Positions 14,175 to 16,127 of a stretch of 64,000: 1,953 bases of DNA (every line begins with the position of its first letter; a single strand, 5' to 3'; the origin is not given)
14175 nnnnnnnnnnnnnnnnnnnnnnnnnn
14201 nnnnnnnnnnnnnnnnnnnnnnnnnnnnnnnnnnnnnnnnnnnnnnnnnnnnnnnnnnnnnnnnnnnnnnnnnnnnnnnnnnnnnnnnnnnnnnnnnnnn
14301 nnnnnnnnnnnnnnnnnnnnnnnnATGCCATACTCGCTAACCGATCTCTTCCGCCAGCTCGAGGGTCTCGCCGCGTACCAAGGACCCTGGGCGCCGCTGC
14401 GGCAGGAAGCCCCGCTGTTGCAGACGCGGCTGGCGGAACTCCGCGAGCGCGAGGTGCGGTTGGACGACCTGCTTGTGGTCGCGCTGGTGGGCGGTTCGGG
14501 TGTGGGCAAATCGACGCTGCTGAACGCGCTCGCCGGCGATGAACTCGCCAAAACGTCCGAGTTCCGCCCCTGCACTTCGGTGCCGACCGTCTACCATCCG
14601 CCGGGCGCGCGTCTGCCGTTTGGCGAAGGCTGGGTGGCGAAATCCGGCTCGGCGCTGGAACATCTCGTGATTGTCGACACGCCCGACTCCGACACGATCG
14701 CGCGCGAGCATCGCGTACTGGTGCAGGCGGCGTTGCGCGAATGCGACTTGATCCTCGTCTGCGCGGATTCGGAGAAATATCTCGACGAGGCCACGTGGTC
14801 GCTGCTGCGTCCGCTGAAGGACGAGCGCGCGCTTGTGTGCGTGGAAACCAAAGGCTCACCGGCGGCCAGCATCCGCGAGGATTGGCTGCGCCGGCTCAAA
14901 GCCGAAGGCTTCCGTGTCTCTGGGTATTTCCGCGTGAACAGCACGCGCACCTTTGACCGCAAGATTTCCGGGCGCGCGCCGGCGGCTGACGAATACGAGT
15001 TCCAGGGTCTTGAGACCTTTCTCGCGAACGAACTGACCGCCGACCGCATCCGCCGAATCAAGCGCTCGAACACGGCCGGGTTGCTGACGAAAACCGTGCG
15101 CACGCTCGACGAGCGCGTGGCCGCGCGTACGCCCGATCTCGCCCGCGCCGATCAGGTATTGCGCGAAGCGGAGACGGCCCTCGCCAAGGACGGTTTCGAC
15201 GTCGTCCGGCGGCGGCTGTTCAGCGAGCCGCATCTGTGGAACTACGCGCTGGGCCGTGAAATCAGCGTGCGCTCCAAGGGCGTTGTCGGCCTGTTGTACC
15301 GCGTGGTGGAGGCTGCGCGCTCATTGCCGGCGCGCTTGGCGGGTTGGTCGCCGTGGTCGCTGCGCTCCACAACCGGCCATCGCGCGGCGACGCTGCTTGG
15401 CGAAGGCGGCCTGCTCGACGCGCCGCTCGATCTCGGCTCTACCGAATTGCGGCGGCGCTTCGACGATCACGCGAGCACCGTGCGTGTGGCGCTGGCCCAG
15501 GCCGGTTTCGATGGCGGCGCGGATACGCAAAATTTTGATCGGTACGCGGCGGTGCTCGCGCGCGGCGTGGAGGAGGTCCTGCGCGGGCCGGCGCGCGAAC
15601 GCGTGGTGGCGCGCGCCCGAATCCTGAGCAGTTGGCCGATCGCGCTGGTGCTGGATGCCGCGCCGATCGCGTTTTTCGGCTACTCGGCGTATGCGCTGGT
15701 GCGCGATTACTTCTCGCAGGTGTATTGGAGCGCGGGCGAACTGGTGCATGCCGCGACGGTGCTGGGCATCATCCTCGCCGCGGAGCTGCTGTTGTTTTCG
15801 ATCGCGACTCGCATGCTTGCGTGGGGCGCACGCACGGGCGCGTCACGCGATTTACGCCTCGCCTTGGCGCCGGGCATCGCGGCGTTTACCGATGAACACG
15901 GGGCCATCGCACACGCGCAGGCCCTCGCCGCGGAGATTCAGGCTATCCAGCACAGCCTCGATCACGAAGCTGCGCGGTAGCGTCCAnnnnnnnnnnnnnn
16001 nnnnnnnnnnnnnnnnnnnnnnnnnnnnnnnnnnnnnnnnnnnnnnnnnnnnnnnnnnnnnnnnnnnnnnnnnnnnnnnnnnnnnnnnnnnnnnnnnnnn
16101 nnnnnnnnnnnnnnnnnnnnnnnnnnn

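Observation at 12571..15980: Translationally coupled pair of bacterial dynamin-like GTPases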

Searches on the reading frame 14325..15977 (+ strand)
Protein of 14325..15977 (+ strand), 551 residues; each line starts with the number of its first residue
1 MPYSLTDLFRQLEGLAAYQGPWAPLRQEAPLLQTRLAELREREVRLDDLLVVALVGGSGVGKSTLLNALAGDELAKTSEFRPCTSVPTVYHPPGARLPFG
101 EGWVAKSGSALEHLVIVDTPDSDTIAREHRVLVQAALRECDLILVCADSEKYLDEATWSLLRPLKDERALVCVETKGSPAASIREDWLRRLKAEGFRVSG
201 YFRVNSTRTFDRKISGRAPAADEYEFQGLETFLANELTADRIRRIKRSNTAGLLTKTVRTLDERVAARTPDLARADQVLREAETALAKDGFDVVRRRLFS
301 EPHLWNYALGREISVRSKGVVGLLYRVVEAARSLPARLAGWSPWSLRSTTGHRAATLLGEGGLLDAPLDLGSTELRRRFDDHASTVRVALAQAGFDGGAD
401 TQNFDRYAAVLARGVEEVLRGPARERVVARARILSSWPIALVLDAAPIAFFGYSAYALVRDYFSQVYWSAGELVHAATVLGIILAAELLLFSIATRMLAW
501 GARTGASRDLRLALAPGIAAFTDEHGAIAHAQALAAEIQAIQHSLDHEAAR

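Call 3: search_protein_families(library=pfam, proteins=[window:14325-15977:+], max_evalue=1)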
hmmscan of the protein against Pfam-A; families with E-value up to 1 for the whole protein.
window:14325-15977:+ (551 aa): 17 families
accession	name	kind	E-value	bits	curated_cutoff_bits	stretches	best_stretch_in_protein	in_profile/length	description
PF01926.29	MMR_HSR1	-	1.9e-10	41.3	21.9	1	52-162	2-101/113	50S ribosome-binding GTPase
PF00350.29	Dynamin_N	-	4.1e-09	37.1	27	2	52-89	1-37/168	Dynamin family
PF03193.22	RsgA_GTPase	-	3.8e-06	27.3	30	1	46-80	104-137/174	RsgA GTPase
PF00005.33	ABC_tran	-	8.9e-05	23.6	25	1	51-73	13-35/137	ABC transporter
PF13555.12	AAA_29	-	0.0023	18.1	27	1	45-69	18-42/61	P-loop containing region of AAA domain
PF13521.12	AAA_28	-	0.0057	17.3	27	1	52-72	2-22/164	AAA domain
PF02421.24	FeoB_N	-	0.067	13.1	27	1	51-73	2-24/156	Ferrous iron transport protein B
PF25683.1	URGCP_GTPase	-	0.068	12.3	55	1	36-76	176-216/396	URGCP-like GTPase domain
PF00931.28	NB-ARC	-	0.084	12.6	23.5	1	38-72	7-41/248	NB-ARC domain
PF13304.12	AAA_21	-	0.097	13.2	27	1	52-70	2-20/304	AAA domain, putative AbiEii toxin, Type IV TA system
PF08477.19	Roc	-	0.11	13.1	27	1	52-77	2-27/119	Ras of Complex, Roc, domain of DAPkinase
PF20720.3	nSTAND3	-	0.11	12.6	27.2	1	46-85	14-53/155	Novel STAND NTPase 3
PF00735.24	Septin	-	0.11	12.1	26.2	1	52-79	7-34/280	Septin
PF05729.18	NACHT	-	0.13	12.5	26.7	1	51-70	2-21/167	NACHT domain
PF13401.12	AAA_22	-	0.15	12.8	27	1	51-73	7-29/130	AAA domain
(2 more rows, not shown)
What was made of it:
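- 14325..15980 (+): Gene B: B-type dynamin-like NTPase, 551 aa. Pfam Dynamin_N 37.1 bits (cut-off 27) and MMR_HSR1 41.3 bits (call 3).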

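Call 4: search_protein_families(library=ncbifam, proteins=[window:14325-15977:+], max_evalue=1)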
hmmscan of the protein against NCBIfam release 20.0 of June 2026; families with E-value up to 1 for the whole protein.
window:14325-15977:+ (551 aa): 73 families (the best 25 are shown)
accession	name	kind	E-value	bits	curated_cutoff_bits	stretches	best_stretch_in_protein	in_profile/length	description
NF000908.1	PRK00089.1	equivalog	5.4e-07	29.2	237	1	51-79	5-33/291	GTPase Era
TIGR03594.1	GTPase_EngA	equivalog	9.7e-06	24.8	306.7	1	51-78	2-29/432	ribosome biogenesis GTPase Der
NF003661.0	PRK05291.1-3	equivalog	1.3e-05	24.7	380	1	33-80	201-247/448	tRNA uridine-5-carboxymethylaminomethyl(34) synthesis GTPase MnmE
TIGR03598.1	GTPase_YsxC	equivalog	0.00013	21.7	124.45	1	45-79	14-49/186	ribosome biogenesis GTP-binding protein YihA/YsxC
TIGR00436.1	era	equivalog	0.00018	21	116.25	1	51-81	2-32/270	GTPase Era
NF007368.0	PRK09866.1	equivalog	0.00043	18.7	1146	1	46-98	65-118/742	clamp-binding protein CrfC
TIGR03608.1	L_ocin_972_ABC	subfamily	0.00062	19.3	254.85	1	43-73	18-48/206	putative bacteriocin export ABC transporter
NF010067.0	PRK13547.1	equivalog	0.00064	19.1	374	1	39-74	17-52/272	heme ABC transporter ATP-binding protein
NF000355.4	ribo_prot_ABC_F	equivalog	0.0007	18.6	380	1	42-78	21-57/499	ribosomal protection-like ABC-F family protein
NF049994.1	slr1306_fam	domain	0.00077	18.2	490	1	28-167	89-221/470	slr1306 family protein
TIGR00991.1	3a0901s02IAP34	subfamily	0.00082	18.5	421.55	1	21-89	9-78/313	GTP-binding protein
TIGR02857.1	CydD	equivalog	0.001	18.1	435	1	41-71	340-370/529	thiol reductant ABC exporter subunit CydD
TIGR03918.1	GTP_HydF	equivalog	0.0011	17.9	325.55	1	50-87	8-45/392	[FeFe] hydrogenase H-cluster maturation GTPase HydF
TIGR00231.1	small_GTP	domain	0.0013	18.5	42.5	1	51-79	5-33/164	GTP-binding protein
NF008420.0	PRK11247.1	equivalog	0.0015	17.8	395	1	45-80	34-69/257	aliphatic sulfonates ABC transporter ATP-binding protein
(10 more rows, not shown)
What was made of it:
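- On Era/EngA/YihA (MMR_HSR1) ribosome-associated GTPases: NCBIfam Era, Der, YsxC and MnmE models score 10-29 bits against cut-offs of 116-380 (call 4).
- B has a weak NCBIfam hit to CrfC (call 4).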

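Call 5: search_protein_families(library=padloc, proteins=[window:14325-15977:+], max_evalue=1)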
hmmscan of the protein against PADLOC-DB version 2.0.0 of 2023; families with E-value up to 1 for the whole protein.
window:14325-15977:+ (551 aa): 7 families
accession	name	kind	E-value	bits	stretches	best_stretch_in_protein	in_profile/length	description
PDLC03839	LeoA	-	6.4e-06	23.5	1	41-77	49-88/559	-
PDLC04135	mad3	-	0.00014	19.5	1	40-69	14-42/374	mads_3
PDLC03841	LeoBC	-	0.00076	16.7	1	32-71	63-100/601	-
PDLC04140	mad8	-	0.0025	15.4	1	52-121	30-67/314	mads_8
PDLC02914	ATPase-Toprim_I-B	-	0.012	12.8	1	43-84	19-58/443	-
PDLC02980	AriA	-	0.042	11.8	1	52-79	2-41/304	-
PDLC01202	Cas8b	-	0.061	10.1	1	233-299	296-359/469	CAS-I-B; effector_LS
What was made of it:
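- Weak PADLOC hits to LeoA and LeoBC (call 5).
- Tried and rejected: Only weak, partial LeoA/LeoBC matches, so the defence reading was set aside (call 5).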

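Call 7: find_homologous_proteins(query=window:14325-15977:+)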
Query window:14325-15977:+ (551 aa): 523 proteins with E <= 0.001 among 8000 candidates; the best 120 are listed.
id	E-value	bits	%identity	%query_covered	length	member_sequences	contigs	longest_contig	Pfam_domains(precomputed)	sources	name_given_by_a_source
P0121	0.0e+0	1205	100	100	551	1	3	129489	PF01926.30,PF00350.30,PF03193.23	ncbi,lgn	-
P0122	0.0e+0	1065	89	100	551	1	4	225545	PF01926.30,PF00350.30,PF03193.23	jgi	-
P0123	0.0e+0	1055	87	100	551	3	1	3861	PF01926.30,PF00350.30,PF03193.23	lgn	-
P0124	0.0e+0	1048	86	100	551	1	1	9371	PF01926.30,PF00350.30,PF03193.23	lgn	-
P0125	1.0e-263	894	75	99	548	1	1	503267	PF01926.30,PF00350.30,PF03193.23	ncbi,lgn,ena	-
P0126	1.9e-263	893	74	99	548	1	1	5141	PF01926.30,PF00350.30,PF03193.23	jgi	-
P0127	9.7e-257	871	72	100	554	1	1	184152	PF01926.30,PF00350.30,PF03193.23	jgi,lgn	jgi:energy-coupling factor transporter ATP-binding protein EcfA2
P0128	2.8e-255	866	74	96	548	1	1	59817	PF01926.30,PF00350.30,PF03193.23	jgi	-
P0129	3.7e-247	839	71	99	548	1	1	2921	PF01926.30,PF00350.30,PF03193.23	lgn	-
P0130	1.0e-243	828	70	100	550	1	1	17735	PF01926.30,PF00350.30,PF03193.23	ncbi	-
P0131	1.1e-240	818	69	99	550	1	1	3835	PF01926.30,PF00350.30,PF03193.23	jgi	-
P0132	1.4e-236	804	68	99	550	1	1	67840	PF01926.30,PF00350.30,PF03193.23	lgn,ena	-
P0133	1.7e-234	797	66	99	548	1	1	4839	PF01926.30,PF00350.30,PF03193.23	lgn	-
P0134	2.2e-232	790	67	99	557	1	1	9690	PF01926.30,PF00350.30,PF03193.23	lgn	-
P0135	4.3e-231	786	66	99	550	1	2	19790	PF01926.30,PF00350.30,PF03193.23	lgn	-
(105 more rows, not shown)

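Call 9: search_solved_structures(query=window:14325-15977:+, max_evalue=1)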
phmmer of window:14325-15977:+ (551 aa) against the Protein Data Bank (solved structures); distinct sequences matched with E-value up to 1: 34.
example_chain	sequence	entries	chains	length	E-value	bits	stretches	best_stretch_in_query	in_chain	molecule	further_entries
1mky_A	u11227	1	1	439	0.00029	22.8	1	41-84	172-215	Probable GTP-binding protein engA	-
5dn8_A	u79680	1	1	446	0.0026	19.7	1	41-92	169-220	GTPase Der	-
1h65_A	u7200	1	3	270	0.0094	17.8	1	21-82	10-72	CHLOROPLAST OUTER ENVELOPE PROTEIN OEP34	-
3bb1_A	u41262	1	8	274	0.0098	17.8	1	22-82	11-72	Translocase of chloroplast 34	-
4dcs_A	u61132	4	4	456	0.028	16.3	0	51-77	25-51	GTP-BINDING PROTEIN ENGA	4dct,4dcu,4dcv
2hjg_A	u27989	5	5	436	0.028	16.3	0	51-77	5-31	GTP-binding protein engA | GTPase Der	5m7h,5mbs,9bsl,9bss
9bs0_W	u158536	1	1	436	0.028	16.3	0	51-77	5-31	GTPase Der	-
3j8g_X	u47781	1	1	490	0.034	16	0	51-176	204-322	GTPase Der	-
7vcf_G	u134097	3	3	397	0.1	14.4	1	20-81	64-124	Toc34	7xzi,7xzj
2yv5_A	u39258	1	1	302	0.15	13.8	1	50-103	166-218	YjeQ protein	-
3bb3_A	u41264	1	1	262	0.23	13.3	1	22-82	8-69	T7I23.11 protein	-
2j3e_A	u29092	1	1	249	0.23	13.3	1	22-82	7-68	T7I23.11 PROTEIN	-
3bb4_A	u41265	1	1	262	0.23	13.3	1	22-82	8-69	T7I23.11 protein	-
3def_A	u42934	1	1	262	0.23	13.3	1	22-82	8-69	T7I23.11 protein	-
2j68_A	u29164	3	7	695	0.3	12.9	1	54-91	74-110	BACTERIAL DYNAMIN-LIKE PROTEIN | DYNAMIN FAMILY PROTEIN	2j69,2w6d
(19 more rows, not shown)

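Call 30: search_solved_structures(query=A2, max_evalue=1)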
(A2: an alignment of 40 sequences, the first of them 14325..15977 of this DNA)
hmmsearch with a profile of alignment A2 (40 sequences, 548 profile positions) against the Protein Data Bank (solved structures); distinct sequences matched with E-value up to 1: 131 (the best 60 are shown).
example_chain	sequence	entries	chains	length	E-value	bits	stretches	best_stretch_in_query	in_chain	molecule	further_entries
2j68_A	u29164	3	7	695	9.7e-06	27.6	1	55-91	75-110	BACTERIAL DYNAMIN-LIKE PROTEIN | DYNAMIN FAMILY PROTEIN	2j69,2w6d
4dcs_A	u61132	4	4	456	0.00021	23.2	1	51-75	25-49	GTP-BINDING PROTEIN ENGA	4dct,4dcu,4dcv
2hjg_A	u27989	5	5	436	0.00023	23.1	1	51-75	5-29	GTP-binding protein engA | GTPase Der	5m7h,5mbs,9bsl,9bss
9bs0_W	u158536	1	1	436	0.00024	23.1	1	51-75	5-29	GTPase Der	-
5dn8_A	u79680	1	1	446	0.00034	22.5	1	30-92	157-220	GTPase Der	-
3j8g_X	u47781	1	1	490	0.00038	22.4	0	51-77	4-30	GTPase Der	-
1mky_A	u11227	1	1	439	0.001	21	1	44-78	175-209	Probable GTP-binding protein engA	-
6r84_A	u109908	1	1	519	0.0031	19.4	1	52-72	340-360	ABC transporter ATP-binding protein ARB1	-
12zn_B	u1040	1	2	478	0.005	18.7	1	53-121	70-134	Septin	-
6xrs_A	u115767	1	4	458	0.023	16.5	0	51-73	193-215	GTPase Der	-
8w9m_C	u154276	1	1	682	0.023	16.5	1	39-75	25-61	Nitrate transport ATP-binding protein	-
8wm7_C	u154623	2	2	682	0.024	16.4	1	39-75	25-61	Nitrate transport ATP-binding protein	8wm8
8qua_A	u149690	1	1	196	0.031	16.1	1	44-79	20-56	Probable GTP-binding protein EngB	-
5lj9_A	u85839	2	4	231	0.04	15.7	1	51-81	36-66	Macrolide export ATP-binding/permease protein MacB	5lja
7dlw_A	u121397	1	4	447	0.042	15.6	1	287-381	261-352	1-aminocyclopropane-1-carboxylate synthase 7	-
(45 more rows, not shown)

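Call 33: predict_structure(alignment_id=A2)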
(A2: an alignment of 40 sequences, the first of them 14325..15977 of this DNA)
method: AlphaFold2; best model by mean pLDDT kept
length: 551 residues; sequences in the alignment: 40
mean_pLDDT: 82.4   pTM: 0.67
mean pLDDT of the five models: 82.4, 81.3, 80.9, 79.1, 76.0
residues with pLDDT >= 90: 180; 70-90: 286; 50-70: 67; < 50: 18
segments of 3 or more residues with pLDDT < 50: 73-81, 343-347, 362-364
pLDDT, mean of each block of 10 residues (from residue 1): 74 93 94 88 71 77 78 49 68 71 70 79 78 85 87 84 85 87 90 88 88 82 87 73 78 88 94 96 93 84 83 84 82 66 49 64 55 85 93 81 83 88 90 89 91 92 89 91 91 90 90 86 93 95 81 56
secondary structure, 60 per line:
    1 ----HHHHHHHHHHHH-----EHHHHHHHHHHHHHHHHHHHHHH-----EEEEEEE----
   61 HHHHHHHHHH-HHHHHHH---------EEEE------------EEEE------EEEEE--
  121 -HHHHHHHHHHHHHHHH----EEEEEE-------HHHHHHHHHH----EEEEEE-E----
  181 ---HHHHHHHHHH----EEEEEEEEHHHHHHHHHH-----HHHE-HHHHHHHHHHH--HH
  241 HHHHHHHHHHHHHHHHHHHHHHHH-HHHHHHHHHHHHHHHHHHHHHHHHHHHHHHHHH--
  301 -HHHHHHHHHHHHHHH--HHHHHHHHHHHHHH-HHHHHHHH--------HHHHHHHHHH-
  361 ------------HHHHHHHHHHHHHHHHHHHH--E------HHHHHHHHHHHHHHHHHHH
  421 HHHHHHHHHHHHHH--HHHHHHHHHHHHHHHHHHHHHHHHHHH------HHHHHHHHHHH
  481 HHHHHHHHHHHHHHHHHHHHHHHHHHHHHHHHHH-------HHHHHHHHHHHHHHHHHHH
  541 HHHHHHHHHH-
elements in order: H5-16 H23-44 E50-56 H61-70 H72-78 E88-91 E104-107 E114-118 H122-137 E142-147 H155-164 E169-174 H184-193 E198-205 H206-215 H226-236 H239-264 H266-298 H302-316 H319-332 H334-341 H350-359 H373-392 H402-434 H437-463 H470-514 H522-550
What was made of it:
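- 14325..15980 (+): AF2 model: pLDDT 82, pTM 0.67 (call 33).
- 15621..15830 (+): B, two hydrophobic helices (residues 433-502); predicted transmembrane or re-entrant hairpin. AF2 helices 437-463 and 470-514 have pLDDT around 90 (call 33).
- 15888..15974 (+): B, last amphipathic helix (residues 522-550); GED/HR2-like by position. AF2 H522-550 (call 33).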

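Call 47: search_protein_representatives(alignment_id=A2)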
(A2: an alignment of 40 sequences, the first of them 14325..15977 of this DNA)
Query: 40 sequences, 548 profile positions. Proteins with E-value up to 0.001 (for the whole library): 3843; up to 1e-10: 1561; up to 1e-30: 104. The best 150 are listed.
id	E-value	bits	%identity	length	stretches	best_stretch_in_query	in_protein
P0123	1.7e-264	894.9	-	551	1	1-546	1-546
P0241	8.5e-229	777.1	-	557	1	3-546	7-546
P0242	1.7e-203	693.6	-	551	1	2-546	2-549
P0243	3.6e-191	652.9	-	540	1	9-542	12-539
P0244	3.8e-189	646.3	-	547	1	1-546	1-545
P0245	2.0e-173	594.4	-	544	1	4-536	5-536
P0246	4.5e-135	467.8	-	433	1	116-544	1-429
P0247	6.0e-131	454.2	-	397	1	150-542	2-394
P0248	2.6e-117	409.1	-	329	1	220-544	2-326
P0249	3.6e-110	385.6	-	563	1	3-546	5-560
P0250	3.7e-106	372.3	-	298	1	254-547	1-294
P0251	3.7e-102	359.1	-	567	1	6-538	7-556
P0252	9.7e-101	354.5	-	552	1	3-543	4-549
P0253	3.8e-89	316.2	-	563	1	4-545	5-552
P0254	2.2e-77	277.4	-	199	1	107-280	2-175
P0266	1.9e-46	175.2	-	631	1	5-501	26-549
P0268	1.1e-45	172.8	-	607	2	25-298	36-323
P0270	1.0e-43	166.2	-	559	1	7-485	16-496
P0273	1.7e-42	162.2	-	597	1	6-546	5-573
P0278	3.7e-40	154.5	-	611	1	5-489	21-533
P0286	2.5e-38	148.4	-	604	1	4-542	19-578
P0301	7.3e-36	140.3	-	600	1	28-544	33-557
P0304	1.1e-35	139.7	-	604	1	12-545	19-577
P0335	4.1e-32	127.9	-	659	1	5-517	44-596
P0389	1.6e-27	112.8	-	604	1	4-546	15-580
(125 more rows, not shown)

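Call 48: search_protein_families(library=pfam, proteins=[P0266, P0268, P0270, P0273, P0278, P0286, P0301, P0304, P0335, P0389], max_evalue=0.001)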
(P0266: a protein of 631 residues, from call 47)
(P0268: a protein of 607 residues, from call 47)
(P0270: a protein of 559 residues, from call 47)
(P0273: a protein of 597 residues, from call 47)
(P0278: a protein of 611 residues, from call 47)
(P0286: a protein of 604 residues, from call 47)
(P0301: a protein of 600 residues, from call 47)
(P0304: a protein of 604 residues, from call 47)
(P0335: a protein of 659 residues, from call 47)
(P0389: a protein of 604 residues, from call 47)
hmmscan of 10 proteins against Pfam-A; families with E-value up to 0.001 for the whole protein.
P0266 (631 aa): 4 families
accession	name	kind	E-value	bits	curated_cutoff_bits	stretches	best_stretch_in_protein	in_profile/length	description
PF00350.29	Dynamin_N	-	1.9e-06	28.5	27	0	73-112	1-38/168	Dynamin family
PF01926.29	MMR_HSR1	-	2.5e-06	28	21.9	1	73-198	2-101/113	50S ribosome-binding GTPase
PF00005.33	ABC_tran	-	7.9e-06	27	25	1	61-103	2-44/137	ABC transporter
PF03193.22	RsgA_GTPase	-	0.0001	22.6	30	1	59-115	96-157/174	RsgA GTPase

P0268 (607 aa): 4 families
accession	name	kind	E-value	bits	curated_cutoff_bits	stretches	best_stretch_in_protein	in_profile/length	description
PF01926.29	MMR_HSR1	-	7.3e-08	32.9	21.9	1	63-195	2-112/113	50S ribosome-binding GTPase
PF00350.29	Dynamin_N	-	6e-06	26.8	27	1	63-98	1-35/168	Dynamin family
PF03193.22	RsgA_GTPase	-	0.00011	22.5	30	1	61-92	107-138/174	RsgA GTPase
PF25683.1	URGCP_GTPase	-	0.00011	21.6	55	0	45-89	174-218/396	URGCP-like GTPase domain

P0270 (559 aa): 3 families
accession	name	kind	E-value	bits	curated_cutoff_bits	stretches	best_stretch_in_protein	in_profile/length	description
PF01926.29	MMR_HSR1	-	1.2e-09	38.7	21.9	1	61-192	2-113/113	50S ribosome-binding GTPase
PF03193.22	RsgA_GTPase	-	6.3e-06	26.6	30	1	53-90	102-138/174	RsgA GTPase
PF00350.29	Dynamin_N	-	7.3e-05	23.3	27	0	61-101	1-40/168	Dynamin family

P0273 (597 aa): 1 family
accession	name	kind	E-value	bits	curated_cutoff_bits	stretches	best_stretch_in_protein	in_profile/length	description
PF00350.29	Dynamin_N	-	0.0006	20.3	27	0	51-87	1-36/168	Dynamin family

P0278 (611 aa): 2 families
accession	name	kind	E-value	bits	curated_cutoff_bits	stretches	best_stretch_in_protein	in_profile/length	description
PF00350.29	Dynamin_N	-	2.6e-08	34.5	27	0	68-109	1-41/168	Dynamin family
PF01926.29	MMR_HSR1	-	5.4e-08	33.4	21.9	1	68-200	2-110/113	50S ribosome-binding GTPase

P0286 (604 aa): 4 families
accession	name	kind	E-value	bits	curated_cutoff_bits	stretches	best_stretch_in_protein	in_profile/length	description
PF01926.29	MMR_HSR1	-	2.3e-06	28.1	21.9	1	67-183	2-97/113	50S ribosome-binding GTPase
PF00350.29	Dynamin_N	-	3.3e-05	24.4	27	1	67-107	1-40/168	Dynamin family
PF03193.22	RsgA_GTPase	-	0.00025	21.3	30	1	53-92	96-134/174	RsgA GTPase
PF00005.33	ABC_tran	-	0.00042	21.4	25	0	58-96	5-43/137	ABC transporter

P0301 (600 aa): 3 families
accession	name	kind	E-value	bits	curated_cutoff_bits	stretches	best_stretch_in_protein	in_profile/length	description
PF01926.29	MMR_HSR1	-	1.3e-09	38.6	21.9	1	57-187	2-113/113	50S ribosome-binding GTPase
PF00350.29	Dynamin_N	-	5.8e-07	30.1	27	1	58-105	2-48/168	Dynamin family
PF03193.22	RsgA_GTPase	-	4e-05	23.9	30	1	43-84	96-136/174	RsgA GTPase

P0304 (604 aa): 3 families
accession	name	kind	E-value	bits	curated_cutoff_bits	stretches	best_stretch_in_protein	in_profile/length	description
PF01926.29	MMR_HSR1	-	1.3e-06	28.9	21.9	1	62-113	2-54/113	50S ribosome-binding GTPase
PF00350.29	Dynamin_N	-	5.2e-05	23.8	27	1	62-97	1-35/168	Dynamin family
PF03193.22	RsgA_GTPase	-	0.00089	19.5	30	0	49-85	97-132/174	RsgA GTPase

P0335 (659 aa): 2 families
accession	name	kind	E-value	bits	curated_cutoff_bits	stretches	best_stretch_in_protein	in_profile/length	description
PF01926.29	MMR_HSR1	-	1.2e-05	25.8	21.9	1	92-201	3-89/113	50S ribosome-binding GTPase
PF00350.29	Dynamin_N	-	1.5e-05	25.5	27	1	92-131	2-40/168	Dynamin family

P0389 (604 aa): 3 families
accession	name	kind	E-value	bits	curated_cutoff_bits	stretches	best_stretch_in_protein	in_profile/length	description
PF00350.29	Dynamin_N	-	1.2e-07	32.3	27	1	63-109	1-46/168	Dynamin family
PF01926.29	MMR_HSR1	-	1.3e-06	28.9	21.9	1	63-175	2-91/113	50S ribosome-binding GTPase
PF03193.22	RsgA_GTPase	-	0.00028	21.2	30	1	48-84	95-130/174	RsgA GTPase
